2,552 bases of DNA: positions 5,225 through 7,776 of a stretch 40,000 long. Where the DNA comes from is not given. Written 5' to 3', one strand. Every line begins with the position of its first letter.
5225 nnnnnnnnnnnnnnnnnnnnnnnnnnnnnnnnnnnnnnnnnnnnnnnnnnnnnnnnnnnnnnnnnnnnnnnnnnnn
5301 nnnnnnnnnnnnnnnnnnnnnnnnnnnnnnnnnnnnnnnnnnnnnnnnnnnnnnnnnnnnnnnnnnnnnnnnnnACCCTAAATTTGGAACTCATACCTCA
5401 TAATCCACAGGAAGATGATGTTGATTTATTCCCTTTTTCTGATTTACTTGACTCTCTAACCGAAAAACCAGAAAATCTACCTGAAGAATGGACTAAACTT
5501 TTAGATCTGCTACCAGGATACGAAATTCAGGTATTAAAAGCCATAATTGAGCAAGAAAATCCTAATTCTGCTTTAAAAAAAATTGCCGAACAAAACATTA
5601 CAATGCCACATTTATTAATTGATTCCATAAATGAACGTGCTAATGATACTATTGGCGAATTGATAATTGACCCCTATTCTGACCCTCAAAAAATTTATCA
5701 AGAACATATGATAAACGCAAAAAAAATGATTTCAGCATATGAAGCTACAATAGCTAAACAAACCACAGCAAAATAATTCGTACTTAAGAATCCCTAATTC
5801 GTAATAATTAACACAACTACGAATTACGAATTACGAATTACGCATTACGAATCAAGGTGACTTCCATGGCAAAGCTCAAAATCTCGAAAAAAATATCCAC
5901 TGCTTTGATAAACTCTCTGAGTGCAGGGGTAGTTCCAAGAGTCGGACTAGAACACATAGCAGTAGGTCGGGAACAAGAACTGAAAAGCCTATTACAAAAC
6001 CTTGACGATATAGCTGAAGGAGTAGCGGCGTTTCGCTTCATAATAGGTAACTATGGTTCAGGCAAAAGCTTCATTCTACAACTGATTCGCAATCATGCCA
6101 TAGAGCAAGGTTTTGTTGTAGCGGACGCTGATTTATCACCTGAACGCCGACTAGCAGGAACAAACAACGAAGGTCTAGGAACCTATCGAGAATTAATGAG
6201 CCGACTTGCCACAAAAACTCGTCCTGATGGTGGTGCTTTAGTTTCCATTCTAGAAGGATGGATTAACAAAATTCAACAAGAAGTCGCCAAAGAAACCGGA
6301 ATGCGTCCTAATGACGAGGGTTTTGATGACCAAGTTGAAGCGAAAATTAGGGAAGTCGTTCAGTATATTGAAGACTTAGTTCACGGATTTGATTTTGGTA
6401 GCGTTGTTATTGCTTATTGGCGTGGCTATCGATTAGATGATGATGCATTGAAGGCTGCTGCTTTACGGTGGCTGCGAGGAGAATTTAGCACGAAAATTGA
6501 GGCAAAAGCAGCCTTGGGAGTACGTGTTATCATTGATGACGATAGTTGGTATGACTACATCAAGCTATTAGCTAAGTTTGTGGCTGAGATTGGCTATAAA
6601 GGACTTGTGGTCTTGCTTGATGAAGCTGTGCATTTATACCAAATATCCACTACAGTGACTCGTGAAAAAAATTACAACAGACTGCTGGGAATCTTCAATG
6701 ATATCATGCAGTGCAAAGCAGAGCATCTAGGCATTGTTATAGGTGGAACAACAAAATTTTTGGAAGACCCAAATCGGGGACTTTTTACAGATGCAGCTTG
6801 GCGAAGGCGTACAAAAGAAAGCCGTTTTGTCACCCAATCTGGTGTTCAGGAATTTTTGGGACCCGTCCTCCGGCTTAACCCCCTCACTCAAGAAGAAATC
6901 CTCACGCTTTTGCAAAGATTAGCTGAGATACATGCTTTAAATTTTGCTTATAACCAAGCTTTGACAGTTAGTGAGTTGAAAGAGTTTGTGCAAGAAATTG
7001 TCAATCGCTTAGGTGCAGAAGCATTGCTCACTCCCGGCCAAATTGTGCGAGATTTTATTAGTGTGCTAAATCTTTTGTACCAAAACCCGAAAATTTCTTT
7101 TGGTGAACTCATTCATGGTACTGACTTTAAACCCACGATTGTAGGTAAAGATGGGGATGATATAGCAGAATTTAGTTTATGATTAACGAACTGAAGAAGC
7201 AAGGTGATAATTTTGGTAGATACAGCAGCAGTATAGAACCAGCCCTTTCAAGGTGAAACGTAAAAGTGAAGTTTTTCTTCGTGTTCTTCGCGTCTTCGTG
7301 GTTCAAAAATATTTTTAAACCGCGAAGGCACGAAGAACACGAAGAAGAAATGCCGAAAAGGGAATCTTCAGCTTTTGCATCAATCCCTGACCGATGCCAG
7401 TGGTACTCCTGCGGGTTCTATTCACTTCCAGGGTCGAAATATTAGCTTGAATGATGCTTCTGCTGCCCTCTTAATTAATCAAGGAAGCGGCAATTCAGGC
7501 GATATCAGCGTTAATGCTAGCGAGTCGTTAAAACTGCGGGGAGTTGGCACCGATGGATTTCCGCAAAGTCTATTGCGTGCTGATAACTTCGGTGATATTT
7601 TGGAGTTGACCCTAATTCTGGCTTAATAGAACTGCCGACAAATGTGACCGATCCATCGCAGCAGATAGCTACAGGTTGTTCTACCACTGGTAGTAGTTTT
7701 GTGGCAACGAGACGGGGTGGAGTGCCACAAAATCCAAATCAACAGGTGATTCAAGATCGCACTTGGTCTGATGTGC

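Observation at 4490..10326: Shango-like three-gene set with an atypical TerB component, split by a 0.9-kb insertion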

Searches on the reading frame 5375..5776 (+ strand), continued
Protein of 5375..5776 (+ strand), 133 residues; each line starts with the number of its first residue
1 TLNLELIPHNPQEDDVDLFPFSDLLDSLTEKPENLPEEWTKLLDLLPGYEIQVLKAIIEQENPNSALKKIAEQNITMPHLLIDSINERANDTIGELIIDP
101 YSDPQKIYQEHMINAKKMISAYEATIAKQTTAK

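Call 87: find_encoding_contigs(protein=P0403, flank=7000, max_places=1)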
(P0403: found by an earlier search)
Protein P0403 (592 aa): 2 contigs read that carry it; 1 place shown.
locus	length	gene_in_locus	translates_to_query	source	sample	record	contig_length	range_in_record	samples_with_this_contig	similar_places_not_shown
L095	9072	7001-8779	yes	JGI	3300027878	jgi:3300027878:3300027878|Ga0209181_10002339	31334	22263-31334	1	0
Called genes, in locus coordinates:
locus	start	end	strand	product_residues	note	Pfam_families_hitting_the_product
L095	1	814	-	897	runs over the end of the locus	PF01590:GAF, PF13492:GAF_3 (faint), PF08448:PAS_4 (faint), PF01590:GAF, PF13185:GAF_2, PF00989:PAS (faint), PF13426:PAS_9 (weak), PF00211:Guanylate_cyc, +1 more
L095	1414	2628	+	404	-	PF00871:Acetate_kinase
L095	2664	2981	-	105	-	PF11267:DUF3067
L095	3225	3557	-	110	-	PF02452:PemK_toxin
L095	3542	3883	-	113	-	-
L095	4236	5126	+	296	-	PF05685:Uma2, PF11600:CAF1A_acidic (weak)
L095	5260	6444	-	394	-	PF00266:Aminotran_5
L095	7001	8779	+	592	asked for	PF10473:CENP-F_leu_zip (faint), PF12325:TMF_TATA_bd (faint), PF27720:SSNA1 (faint), PF19220:Rod_CreS (weak), PF15615:TerB_C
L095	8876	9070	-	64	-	?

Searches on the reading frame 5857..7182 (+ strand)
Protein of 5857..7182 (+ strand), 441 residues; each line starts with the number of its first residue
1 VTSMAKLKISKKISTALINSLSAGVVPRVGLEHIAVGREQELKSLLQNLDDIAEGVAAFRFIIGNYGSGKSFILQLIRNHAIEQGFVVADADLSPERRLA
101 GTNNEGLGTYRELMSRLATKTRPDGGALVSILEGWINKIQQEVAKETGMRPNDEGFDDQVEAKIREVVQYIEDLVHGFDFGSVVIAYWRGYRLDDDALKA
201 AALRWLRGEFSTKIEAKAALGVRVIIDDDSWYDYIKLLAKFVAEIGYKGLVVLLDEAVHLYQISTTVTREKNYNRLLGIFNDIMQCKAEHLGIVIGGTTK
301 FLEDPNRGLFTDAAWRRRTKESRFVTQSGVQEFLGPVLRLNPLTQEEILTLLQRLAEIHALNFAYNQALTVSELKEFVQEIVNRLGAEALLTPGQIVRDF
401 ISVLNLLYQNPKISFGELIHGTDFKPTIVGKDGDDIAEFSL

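Call 7: search_protein_families(library=pfam, proteins=[window:5857-7182:+], max_evalue=0.1)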
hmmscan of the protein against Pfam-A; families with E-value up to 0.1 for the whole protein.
window:5857-7182:+ (441 aa): 8 families
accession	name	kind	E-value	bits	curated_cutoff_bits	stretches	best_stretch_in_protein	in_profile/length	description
PF10923.14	BrxC_BrxD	-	3.9e-167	556.8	22.2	1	9-421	1-412/414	BREX system ATP-binding protein BrxC/D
PF13191.12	AAA_16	-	1e-07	33.1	32.6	1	36-94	3-63/167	AAA ATPase domain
PF13401.12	AAA_22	-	0.0014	19.4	27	0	59-126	7-63/130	AAA domain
PF13604.12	AAA_30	-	0.015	15.5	27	1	52-122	13-81/191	AAA domain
PF01637.24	ATPase_2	-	0.026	14.8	33.2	0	37-86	3-49/225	ATPase domain predominantly from Archaea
PF02958.26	EcKL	-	0.043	13.6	22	1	338-384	107-152/294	Ecdysteroid kinase-like family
PF20703.3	nSTAND1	-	0.063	13.3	27.1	0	36-74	17-50/379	Novel STAND NTPase 1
PF00158.32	Sigma54_activat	-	0.092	12.9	20.2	0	36-82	2-47/168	Sigma-54 interaction domain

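Call 8: search_protein_families(library=padloc, proteins=[window:5857-7182:+], max_evalue=0.1)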
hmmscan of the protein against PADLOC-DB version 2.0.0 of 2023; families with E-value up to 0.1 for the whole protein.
window:5857-7182:+ (441 aa): 3 families
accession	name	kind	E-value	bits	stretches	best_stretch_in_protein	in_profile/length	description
PDLC03959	SngB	-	4.5e-176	584.2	1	4-439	1-437/439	-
PDLC02494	BrxD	-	5e-55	185.4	1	9-411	4-402/440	BrxD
PDLC04140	mad8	-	0.028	11.9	1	58-228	28-199/314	mads_8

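Call 12: search_protein_families(library=ncbifam, proteins=[window:5857-7182:+], max_evalue=0.1)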
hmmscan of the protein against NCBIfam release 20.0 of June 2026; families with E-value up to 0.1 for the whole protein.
window:5857-7182:+ (441 aa): 8 families
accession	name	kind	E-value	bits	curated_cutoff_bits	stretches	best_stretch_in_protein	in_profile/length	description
NF033438.1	BREX_BrxD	equivalog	2.7e-54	184.8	350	1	14-410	5-397/423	BREX system ATP-binding protein BrxD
NF047389.1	ATPase_Sll1717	subfamily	0.00012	21.4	75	1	59-256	31-193/454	P-loop ATPase, Sll1717 family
TIGR03420.1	DnaA_homol_Hda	equivalog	0.0032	17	194.8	1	39-87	22-68/226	DnaA regulatory inactivator Hda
TIGR00340.1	zpr1_rel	hypoth_equivalog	0.0081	15.6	117.95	0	126-178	90-137/163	zinc finger protein ZPR1 homolog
TIGR02928.1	TIGR02928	subfamily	0.013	14.4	181.3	1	36-84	18-67/366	orc1/cdc6 family replication initiation protein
TIGR02768.1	TraA_Ti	equivalog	0.047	12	590.45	1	59-94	377-412/751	Ti-type conjugative transfer relaxase TraA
TIGR00364.1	TIGR00364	equivalog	0.074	12.6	150.3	0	350-402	17-67/201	7-cyano-7-deazaguanine synthase QueC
TIGR03903.1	TOMM_kin_cyc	equivalog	0.087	10.6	705.75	0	35-98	483-546/1267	TOMM system kinase/cyclase fusion protein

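Call 22: find_related_loci(query=window:5857-7182:+, collection=genome_contigs, flank=7000)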
Query window:5857-7182:+ (441 aa) in genome_contigs; peptide patterns used: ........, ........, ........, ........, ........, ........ (x = any residue, [..] = any of these).
416 stretches matched a pattern; 306 encode a relative of the query (tblastn E <= 1e-3); the best 80 are kept; 80 distinct loci.
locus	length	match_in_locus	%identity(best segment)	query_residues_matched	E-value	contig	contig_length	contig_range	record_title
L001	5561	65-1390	90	4-441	0e+0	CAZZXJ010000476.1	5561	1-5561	MAG: uncultured Stigonema sp. isolate Brown_AA.bin.3 genome assembly, contig: NODE_2301_length_5561_cov_15.902470, whole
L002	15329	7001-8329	90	3-441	0e+0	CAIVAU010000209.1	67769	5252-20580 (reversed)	MAG: uncultured cyanobacterium isolate B12_bin-0982 genome assembly, contig: bin-0982:209/268, whole genome shotgun sequ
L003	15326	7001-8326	93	4-441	0e+0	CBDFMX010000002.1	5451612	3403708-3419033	MAG: Stigonema sp. isolate 9a048915-f00d-425c-bd96-d5550510256a genome assembly, contig: contig_2, whole genome shotgun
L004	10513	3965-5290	92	4-441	0e+0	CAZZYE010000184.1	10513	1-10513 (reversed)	MAG: uncultured Stigonema sp. isolate Brown_Z.bin.1 genome assembly, contig: NODE_2030_length_10513_cov_8.521897, whole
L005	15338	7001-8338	87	1-441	0e+0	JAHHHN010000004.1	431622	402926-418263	MAG: Mojavia pulchra JT2-VF2 scaffold_13_c2, whole genome shotgun sequence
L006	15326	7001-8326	87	4-441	0e+0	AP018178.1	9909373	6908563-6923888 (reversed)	Calothrix sp. NIES-2100 DNA, nearly complete genome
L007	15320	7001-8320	87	4-441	0e+0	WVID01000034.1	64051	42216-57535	Nostoc sp. B(2019) strain B NODE_34_length_64051_cov_47.687232, whole genome shotgun sequence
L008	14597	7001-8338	87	1-441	0e+0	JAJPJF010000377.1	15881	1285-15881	MAG: Nostocales cyanobacterium Centralia_MAG_434 k107_17181854, whole genome shotgun sequence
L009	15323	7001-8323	87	3-440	0e+0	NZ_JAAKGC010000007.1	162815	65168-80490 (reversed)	Aetokthonos hydrillicola CCALA 1050 contig_11, whole genome shotgun sequence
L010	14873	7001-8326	87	4-441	0e+0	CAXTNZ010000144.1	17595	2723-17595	MAG TPA_asm: uncultured bacterium isolate public_SRR14722176_metawrap_bin.1 genome assembly, contig: public_SRR14722176_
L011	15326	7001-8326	86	4-441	0e+0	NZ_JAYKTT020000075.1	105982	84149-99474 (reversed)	Chlorogloeopsis sp. ULAP02 67, whole genome shotgun sequence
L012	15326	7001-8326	86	4-441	0e+0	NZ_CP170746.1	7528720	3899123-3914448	Chlorogloeopsis fritschii PCC 6912 chromosome, complete genome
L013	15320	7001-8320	87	4-441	0e+0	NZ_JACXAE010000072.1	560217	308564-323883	Iningainema tapete BLCC-T55 NODE_3_length_560217_cov_25.305152, whole genome shotgun sequence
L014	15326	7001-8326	86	4-441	0e+0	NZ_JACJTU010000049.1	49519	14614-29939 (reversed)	Nostoc paludosum FACHB-159 contig49, whole genome shotgun sequence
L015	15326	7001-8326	86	4-441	0e+0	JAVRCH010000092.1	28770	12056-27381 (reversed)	MAG: Nostoc sp. DedQUE12a contig_92, whole genome shotgun sequence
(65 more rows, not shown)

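Call 33: search_dna_similar(query=window:5857-7182:+, collection=plasmids, mode=protein, max_rows=30, rows=spread, max_evalue=1e-20)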
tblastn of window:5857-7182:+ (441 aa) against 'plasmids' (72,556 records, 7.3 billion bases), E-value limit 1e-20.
Records with a match: 687; places in all: 690; records where one place covers at least 80% of the query: 675.
Best place of each record, by identity: <60% 687.
By first word of the organism name: Klebsiella 449; Salmonella 144; Escherichia 14; Sulfitobacter 7; Phaeobacter 5; Bradyrhizobium 4; Raoultella 4; Azospirillum 3; Paracoccus 3; Burkholderia 3; and 40 more.
By predicted mobility (MOB-suite, as given by PLSDB): conjugative 540; non-mobilizable 103; mobilizable 44.
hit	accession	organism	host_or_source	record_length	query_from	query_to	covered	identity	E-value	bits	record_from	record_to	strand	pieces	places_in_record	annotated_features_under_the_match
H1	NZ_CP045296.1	Paenibacillus cellulositrophicus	cell culture,Thai soil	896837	1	441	100%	54.2%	8e-148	472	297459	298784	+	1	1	ATP-binding protein | TerB N-terminal domain-containing protein | DEAD/DEAH box helicase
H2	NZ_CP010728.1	Phaeobacter inhibens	cell culture,clam larvae aquaculture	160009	4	438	99%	40.9%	6e-92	311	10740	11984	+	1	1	ATP-binding protein | TerB N-terminal domain-containing protein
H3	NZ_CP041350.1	Komagataeibacter xylinus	Ziziphus mauritiana Lam,cell ...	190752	8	434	97%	40.1%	7e-85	291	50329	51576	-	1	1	ATP-binding protein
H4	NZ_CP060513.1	Salmonella enterica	-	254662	4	441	99%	38.2%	2e-87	298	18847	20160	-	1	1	ATP-binding protein | DEAD/DEAH box helicase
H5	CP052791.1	Salmonella enterica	ground turkey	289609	4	441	99%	38.2%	2e-87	298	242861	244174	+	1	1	ATP-binding protein | DEAD/DEAH box helicase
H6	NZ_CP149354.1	Salmonella enterica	Homo sapiens,single cell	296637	4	441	99%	38.2%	2e-87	298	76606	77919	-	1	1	ATP-binding protein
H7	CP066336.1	Salmonella enterica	animal,cloaca swab farm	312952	4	441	99%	38.2%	2e-87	298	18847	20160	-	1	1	ATP-binding protein | DEAD/DEAH box helicase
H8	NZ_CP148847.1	Salmonella enterica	-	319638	4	441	99%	38.2%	2e-87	298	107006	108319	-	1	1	ATP-binding protein | DEAD/DEAH box helicase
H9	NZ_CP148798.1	Salmonella enterica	Homo sapiens,single cell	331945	4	441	99%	38.2%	2e-87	298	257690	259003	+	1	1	ATP-binding protein | DEAD/DEAH box helicase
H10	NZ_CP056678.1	Enterobacter hormaechei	culture,Wastewater effluent sample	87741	4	441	99%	37.5%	1e-86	296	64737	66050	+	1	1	ATP-binding protein | DEAD/DEAH box helicase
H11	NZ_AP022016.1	Klebsiella quasipneumoniae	-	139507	4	441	99%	37.5%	1e-86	296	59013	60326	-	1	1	ATP-binding protein | DEAD/DEAH box helicase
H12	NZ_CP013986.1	Klebsiella variicola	single cell,soil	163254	4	441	99%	37.5%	1e-86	296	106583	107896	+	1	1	ATP-binding protein | DEAD/DEAH box helicase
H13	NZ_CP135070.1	Klebsiella variicola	Homo sapiens,stool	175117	4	441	99%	37.5%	1e-86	296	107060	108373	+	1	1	ATP-binding protein | DEAD/DEAH box helicase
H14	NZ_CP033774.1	Klebsiella pneumoniae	Homo sapiens,Bronchoalveolar lavage ...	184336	4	441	99%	37.5%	1e-86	296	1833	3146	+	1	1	ATP-binding protein | DEAD/DEAH box helicase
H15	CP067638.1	Klebsiella pneumoniae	Homo sapiens,wound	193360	4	441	99%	37.5%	1e-86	296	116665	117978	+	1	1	ATP-binding protein | DEAD/DEAH box helicase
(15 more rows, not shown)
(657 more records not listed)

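Call 34: get_annotated_region(hit=H1, flank=6000)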
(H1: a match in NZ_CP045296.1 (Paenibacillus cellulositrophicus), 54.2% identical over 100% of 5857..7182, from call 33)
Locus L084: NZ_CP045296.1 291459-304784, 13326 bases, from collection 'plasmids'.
description: Paenibacillus cellulositrophicus strain KACC 16577 plasmid unnamed1, complete sequence
organism: Paenibacillus cellulositrophicus (NCBI taxid 562959)
taxonomy: Bacteria; Bacillota; Bacilli; Bacillales; Paenibacillaceae; Paenibacillus; Paenibacillus cellulositrophicus
host: -; source: cell culture,Thai soil; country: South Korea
typing (MOB-suite, as given by PLSDB): non-mobilizable
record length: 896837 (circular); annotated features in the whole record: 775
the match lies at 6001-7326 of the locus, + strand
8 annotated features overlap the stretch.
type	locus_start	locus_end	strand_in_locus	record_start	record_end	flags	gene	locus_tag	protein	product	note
CDS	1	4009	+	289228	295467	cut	-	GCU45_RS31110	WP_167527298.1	S-layer homology domain-containing protein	-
CDS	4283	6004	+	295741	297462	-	-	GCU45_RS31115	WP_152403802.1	TerB N-terminal domain-containing protein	-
CDS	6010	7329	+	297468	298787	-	-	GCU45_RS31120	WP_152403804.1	ATP-binding protein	-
CDS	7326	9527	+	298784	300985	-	-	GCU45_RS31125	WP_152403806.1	DEAD/DEAH box helicase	-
CDS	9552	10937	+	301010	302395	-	-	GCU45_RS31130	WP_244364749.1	hypothetical protein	-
CDS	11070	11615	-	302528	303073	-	-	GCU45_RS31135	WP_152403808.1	TetR/AcrR family transcriptional regulator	GO:0006355 - regulation of DNA-templated transcription [Evidence IEA]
CDS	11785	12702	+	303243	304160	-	-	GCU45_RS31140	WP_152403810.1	alpha/beta hydrolase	-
CDS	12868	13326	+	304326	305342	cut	-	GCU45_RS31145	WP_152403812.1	NAD(P)-dependent oxidoreductase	-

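Call 35: get_annotated_region(hit=H12, flank=6000)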
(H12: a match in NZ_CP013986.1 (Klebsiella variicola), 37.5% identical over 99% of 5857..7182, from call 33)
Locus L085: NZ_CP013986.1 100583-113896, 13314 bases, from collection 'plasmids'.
description: Klebsiella variicola strain LMG 23571 plasmid unnamed, complete sequence
organism: Klebsiella variicola (NCBI taxid 244366)
taxonomy: Bacteria; Pseudomonadota; Gammaproteobacteria; Enterobacterales; Enterobacteriaceae; Klebsiella; Klebsiella variicola
host: -; source: single cell,soil; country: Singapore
typing (MOB-suite, as given by PLSDB): conjugative; replicon IncFIB,IncFII,rep_cluster_2183; relaxase MOBF,MOBF; mating-pair formation MPF_F
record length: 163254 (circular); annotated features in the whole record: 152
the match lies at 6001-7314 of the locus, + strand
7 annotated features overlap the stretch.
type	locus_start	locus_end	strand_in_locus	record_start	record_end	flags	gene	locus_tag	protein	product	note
CDS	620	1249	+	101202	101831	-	-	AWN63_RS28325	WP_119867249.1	DNA-binding protein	-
CDS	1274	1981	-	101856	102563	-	-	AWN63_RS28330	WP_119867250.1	RES domain-containing protein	-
CDS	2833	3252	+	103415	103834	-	-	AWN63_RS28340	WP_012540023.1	ASCH domain-containing protein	-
CDS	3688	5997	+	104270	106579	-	-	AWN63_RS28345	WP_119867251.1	TerB N-terminal domain-containing protein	-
CDS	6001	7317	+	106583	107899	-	-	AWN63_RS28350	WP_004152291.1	ATP-binding protein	-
CDS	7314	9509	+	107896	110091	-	-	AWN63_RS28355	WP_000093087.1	DEAD/DEAH box helicase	-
CDS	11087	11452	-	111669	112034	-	-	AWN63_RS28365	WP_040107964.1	DUF596 domain-containing protein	-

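Call 36: search_protein_families(library=pfam, proteins=[L084:4283-6004:+, L085:3688-5997:+, L084:9552-10937:+], max_evalue=0.01)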
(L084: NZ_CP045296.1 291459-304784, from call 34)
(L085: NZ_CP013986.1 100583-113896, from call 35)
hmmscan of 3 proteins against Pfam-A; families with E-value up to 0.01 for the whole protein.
L084:4283-6004:+ (573 aa): 2 families
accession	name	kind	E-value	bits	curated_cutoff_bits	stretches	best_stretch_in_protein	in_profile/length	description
PF13208.11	TerB_N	-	4.1e-38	131.6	25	1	43-243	28-204/207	TerB N-terminal domain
PF15615.11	TerB_C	-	4.8e-17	63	26.3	2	471-571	64-147/148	TerB-C domain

L085:3688-5997:+ (769 aa): 3 families
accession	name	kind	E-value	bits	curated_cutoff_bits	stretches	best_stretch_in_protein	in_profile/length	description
PF13208.11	TerB_N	-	1.7e-46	159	25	1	98-309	2-207/207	TerB N-terminal domain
PF15615.11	TerB_C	-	5.4e-26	92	26.3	1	645-768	11-148/148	TerB-C domain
PF05099.18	TerB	-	2e-07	31.8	24.4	1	518-624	6-113/118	Tellurite resistance protein TerB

L084:9552-10937:+ (461 aa): 2 families
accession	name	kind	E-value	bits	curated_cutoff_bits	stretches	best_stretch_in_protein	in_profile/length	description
PF24898.2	GGDEF_GdpP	-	3.8e-06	27.6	30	1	226-346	1-123/126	Cyclic-di-AMP phosphodiesterase GdpP-like, GGDEF domain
PF13545.12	HTH_Crp_2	-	0.0079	16.6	27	0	396-428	21-53/70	Crp-like helix-turn-helix domain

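Call 70: search_solved_structures(query=window:5857-7182:+, max_evalue=0.01)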
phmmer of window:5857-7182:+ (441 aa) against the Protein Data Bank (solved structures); distinct sequences matched with E-value up to 0.01: 0.

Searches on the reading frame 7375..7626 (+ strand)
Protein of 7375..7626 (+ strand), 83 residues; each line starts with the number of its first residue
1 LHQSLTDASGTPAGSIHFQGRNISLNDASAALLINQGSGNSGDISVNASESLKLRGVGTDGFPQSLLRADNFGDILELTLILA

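Call 12: search_protein_families(library=ncbifam, proteins=[window:7375-7626:+], max_evalue=0.1)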
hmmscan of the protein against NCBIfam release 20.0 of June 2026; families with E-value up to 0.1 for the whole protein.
window:7375-7626:+ (83 aa): 0 families

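Call 49: search_protein_families(library=pfam, proteins=[window:7375-7626:+], max_evalue=10)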
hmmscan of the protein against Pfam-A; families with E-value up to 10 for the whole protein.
window:7375-7626:+ (83 aa): 0 families
